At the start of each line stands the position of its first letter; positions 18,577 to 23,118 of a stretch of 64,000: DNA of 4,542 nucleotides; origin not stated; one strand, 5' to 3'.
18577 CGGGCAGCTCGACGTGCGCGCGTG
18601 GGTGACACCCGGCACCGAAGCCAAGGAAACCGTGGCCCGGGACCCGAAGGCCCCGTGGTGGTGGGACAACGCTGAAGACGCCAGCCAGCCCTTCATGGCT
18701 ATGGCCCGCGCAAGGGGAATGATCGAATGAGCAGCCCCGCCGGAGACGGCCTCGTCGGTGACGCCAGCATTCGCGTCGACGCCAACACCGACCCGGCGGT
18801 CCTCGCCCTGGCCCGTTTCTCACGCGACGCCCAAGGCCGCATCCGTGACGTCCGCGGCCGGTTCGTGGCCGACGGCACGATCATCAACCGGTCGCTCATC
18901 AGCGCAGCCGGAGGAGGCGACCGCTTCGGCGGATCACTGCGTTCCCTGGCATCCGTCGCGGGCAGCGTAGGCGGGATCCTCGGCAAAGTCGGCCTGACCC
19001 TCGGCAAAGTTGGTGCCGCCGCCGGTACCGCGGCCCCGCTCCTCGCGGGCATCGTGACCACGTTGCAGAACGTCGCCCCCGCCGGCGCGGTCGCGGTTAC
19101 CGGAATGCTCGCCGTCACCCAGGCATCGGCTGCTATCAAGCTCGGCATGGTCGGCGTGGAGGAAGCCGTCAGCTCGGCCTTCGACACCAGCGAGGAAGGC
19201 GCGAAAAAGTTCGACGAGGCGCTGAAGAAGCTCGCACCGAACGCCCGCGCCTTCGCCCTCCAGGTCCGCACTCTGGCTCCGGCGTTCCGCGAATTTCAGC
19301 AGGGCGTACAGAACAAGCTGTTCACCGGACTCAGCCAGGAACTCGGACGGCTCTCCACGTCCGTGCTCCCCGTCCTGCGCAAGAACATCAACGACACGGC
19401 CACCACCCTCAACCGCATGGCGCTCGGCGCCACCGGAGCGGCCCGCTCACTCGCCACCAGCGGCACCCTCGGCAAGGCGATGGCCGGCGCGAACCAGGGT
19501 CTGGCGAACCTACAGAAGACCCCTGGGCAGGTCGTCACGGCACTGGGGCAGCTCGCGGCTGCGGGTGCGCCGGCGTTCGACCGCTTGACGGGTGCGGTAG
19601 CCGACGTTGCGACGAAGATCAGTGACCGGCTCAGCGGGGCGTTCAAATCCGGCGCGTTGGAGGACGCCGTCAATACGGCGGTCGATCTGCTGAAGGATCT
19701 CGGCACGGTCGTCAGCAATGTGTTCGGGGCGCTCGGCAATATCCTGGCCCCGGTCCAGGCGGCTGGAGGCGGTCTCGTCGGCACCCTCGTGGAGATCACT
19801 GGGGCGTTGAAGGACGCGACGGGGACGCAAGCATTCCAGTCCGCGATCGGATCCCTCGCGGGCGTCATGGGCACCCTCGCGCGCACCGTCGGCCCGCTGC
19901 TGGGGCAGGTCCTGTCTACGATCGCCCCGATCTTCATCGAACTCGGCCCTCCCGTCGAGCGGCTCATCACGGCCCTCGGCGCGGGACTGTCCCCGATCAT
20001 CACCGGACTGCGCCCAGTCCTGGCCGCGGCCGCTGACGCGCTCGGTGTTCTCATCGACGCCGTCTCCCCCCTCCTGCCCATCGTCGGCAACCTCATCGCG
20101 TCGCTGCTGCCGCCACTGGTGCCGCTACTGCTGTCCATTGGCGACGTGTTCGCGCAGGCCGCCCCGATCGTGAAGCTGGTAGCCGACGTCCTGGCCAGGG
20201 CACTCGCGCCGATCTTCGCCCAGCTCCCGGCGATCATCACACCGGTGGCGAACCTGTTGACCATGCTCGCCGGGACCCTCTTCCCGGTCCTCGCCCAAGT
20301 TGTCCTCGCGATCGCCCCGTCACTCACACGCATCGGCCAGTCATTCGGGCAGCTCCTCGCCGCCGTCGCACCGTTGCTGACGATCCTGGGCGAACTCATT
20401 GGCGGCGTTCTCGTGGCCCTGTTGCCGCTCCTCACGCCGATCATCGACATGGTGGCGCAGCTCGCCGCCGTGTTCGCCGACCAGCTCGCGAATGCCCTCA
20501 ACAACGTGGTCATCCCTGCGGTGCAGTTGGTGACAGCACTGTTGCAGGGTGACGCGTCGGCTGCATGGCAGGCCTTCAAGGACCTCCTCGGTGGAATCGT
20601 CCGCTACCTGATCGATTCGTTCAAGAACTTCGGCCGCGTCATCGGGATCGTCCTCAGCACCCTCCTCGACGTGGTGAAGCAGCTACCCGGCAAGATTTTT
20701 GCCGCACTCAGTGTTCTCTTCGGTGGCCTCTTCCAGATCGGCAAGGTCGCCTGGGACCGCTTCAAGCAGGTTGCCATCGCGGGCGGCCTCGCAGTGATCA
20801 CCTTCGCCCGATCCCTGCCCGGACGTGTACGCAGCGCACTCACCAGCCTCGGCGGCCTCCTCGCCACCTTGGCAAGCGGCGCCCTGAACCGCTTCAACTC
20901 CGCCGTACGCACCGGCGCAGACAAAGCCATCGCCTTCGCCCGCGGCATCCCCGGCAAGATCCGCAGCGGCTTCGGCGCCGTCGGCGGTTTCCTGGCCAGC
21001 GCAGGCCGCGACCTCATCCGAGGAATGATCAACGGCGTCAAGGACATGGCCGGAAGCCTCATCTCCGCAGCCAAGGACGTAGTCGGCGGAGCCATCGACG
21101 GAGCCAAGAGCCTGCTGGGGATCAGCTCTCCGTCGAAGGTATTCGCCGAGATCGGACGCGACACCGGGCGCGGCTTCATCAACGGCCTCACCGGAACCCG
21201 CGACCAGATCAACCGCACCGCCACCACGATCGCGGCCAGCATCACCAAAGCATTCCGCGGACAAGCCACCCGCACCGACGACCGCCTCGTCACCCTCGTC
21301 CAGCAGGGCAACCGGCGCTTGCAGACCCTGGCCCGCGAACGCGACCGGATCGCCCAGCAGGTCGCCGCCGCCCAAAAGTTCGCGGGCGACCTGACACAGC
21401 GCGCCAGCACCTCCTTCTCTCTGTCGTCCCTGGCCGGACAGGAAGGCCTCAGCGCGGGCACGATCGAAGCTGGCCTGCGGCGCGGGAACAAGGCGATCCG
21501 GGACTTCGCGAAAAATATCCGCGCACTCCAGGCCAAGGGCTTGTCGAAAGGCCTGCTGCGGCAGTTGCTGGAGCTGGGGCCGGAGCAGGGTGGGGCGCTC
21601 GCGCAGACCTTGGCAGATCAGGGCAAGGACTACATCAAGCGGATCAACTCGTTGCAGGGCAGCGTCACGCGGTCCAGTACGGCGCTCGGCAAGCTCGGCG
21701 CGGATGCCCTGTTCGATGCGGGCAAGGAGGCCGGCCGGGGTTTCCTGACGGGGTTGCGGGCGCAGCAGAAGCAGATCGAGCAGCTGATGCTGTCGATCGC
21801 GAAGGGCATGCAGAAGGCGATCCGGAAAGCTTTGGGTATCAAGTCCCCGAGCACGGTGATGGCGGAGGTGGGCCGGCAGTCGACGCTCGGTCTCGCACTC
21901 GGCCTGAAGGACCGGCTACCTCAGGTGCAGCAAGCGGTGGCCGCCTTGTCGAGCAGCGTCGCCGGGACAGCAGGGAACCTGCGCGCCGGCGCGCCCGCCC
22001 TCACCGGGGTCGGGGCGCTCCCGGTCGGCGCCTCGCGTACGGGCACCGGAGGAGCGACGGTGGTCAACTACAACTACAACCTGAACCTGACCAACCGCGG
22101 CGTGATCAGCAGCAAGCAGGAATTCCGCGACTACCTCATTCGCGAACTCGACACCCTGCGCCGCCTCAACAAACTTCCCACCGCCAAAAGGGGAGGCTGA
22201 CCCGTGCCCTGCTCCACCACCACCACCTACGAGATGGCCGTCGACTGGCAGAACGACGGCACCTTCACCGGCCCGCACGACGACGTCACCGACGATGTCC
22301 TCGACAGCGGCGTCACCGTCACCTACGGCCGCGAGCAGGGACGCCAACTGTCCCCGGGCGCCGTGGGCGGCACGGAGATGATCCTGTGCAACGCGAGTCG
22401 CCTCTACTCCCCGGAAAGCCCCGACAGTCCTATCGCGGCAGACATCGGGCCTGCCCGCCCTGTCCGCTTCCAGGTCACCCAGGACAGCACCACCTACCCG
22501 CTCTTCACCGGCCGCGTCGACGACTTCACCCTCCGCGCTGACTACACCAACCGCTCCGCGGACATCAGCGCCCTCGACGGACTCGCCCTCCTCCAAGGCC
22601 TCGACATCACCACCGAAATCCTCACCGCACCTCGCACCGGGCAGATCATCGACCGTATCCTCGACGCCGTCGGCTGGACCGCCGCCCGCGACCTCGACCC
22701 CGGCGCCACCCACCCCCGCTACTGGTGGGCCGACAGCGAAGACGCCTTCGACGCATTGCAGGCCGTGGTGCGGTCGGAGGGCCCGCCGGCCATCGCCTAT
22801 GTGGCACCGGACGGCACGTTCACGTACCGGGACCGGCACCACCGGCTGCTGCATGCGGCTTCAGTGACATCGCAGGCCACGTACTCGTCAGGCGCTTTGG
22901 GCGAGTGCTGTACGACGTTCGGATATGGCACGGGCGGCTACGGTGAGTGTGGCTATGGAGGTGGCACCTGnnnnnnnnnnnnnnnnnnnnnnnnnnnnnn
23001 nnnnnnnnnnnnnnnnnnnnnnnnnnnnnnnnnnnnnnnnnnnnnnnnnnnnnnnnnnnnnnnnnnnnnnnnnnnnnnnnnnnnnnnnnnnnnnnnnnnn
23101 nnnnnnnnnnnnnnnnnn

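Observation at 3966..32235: Seven-copy non-canonical promoter motif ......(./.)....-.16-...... found only in the late region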

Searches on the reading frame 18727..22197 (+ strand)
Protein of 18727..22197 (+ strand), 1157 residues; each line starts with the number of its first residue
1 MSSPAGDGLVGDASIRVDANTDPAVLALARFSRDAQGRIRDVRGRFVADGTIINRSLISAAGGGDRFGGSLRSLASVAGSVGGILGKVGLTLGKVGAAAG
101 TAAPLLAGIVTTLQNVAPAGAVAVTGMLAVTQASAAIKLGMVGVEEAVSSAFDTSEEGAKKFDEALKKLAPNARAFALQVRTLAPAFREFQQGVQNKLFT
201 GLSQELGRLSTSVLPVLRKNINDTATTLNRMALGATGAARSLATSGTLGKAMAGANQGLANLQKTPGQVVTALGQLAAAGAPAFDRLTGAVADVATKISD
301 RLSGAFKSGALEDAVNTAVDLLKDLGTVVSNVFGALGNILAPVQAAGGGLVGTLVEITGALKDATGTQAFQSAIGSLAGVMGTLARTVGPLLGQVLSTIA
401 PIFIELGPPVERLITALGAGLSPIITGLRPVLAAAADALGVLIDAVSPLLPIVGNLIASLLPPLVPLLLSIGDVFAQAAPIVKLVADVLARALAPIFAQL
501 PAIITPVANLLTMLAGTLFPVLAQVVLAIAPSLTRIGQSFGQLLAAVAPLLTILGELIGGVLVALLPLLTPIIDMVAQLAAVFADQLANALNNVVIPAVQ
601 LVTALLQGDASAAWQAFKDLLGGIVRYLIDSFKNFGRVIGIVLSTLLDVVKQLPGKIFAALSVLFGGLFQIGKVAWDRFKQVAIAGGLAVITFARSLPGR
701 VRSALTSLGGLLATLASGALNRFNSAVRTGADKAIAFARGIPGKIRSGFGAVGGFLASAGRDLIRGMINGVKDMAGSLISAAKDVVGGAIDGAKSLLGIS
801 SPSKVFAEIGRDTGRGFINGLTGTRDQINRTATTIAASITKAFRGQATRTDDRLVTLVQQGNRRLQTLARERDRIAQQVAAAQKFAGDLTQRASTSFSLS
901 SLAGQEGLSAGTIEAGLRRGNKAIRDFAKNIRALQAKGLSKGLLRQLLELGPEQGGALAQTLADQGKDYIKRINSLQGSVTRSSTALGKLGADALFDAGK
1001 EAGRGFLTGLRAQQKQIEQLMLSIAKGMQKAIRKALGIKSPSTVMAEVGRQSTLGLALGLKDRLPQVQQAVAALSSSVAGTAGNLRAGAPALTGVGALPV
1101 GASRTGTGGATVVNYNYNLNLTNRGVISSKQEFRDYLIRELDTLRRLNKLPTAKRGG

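Call 14: search_protein_families(library=phrogs, proteins=[window:18727-22197:+], max_evalue=0.001)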
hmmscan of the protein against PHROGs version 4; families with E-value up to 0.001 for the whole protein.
window:18727-22197:+ (1157 aa): 25 families
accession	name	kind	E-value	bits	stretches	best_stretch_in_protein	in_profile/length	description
phrog_305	-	tail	7e-94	317.2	3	28-516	93-536/1001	tail length tape measure protein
phrog_6090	-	tail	3.6e-70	238.1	1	123-646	418-970/1853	tail length tape measure protein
phrog_58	-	tail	2.7e-55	189.4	2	66-931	300-1054/1544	tail length tape measure protein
phrog_5493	-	tail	4.7e-54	185.1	2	184-867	465-1057/1102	tail length tape measure protein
phrog_4197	-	tail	9.9e-36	124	3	158-402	498-750/1783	tail length tape measure protein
phrog_5448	-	tail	2.2e-35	122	2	292-841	1479-2014/3103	tail length tape measure protein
phrog_4372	-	tail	3.1e-35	122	1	523-1079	1054-1558/1681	tail length tape measure protein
phrog_1204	-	tail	3.5e-29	102.4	3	828-1078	1203-1379/1483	tail protein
phrog_1272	-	tail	1.7e-26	93.3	2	747-838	1429-1521/1606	tail length tape measure protein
phrog_934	-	tail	1.2e-25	90.2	1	62-403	141-488/1988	tail length tape measure protein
phrog_1686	-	tail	1e-23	84.2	2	717-852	1016-1147/1224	tail length tape measure protein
phrog_3547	-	tail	3.8e-22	78.9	1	146-363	294-515/1767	tail length tape measure protein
phrog_1535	-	tail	5.2e-18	65.6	1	287-799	581-1035/1152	tail length tape measure protein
phrog_8462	-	tail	1.3e-17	64.8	2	507-896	232-592/672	tail length tape measure protein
phrog_5218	-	unknown function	4.1e-15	56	2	738-868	1328-1456/1599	-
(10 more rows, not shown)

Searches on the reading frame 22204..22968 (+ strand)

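Call 14: search_protein_families(library=phrogs, proteins=[window:22204-22968:+], max_evalue=0.001)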
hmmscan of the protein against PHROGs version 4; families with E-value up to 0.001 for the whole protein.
window:22204-22968:+ (255 aa): 1 family
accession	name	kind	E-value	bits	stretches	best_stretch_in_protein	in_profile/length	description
phrog_5313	-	unknown function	1.5e-06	27.7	1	23-121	158-257/1052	-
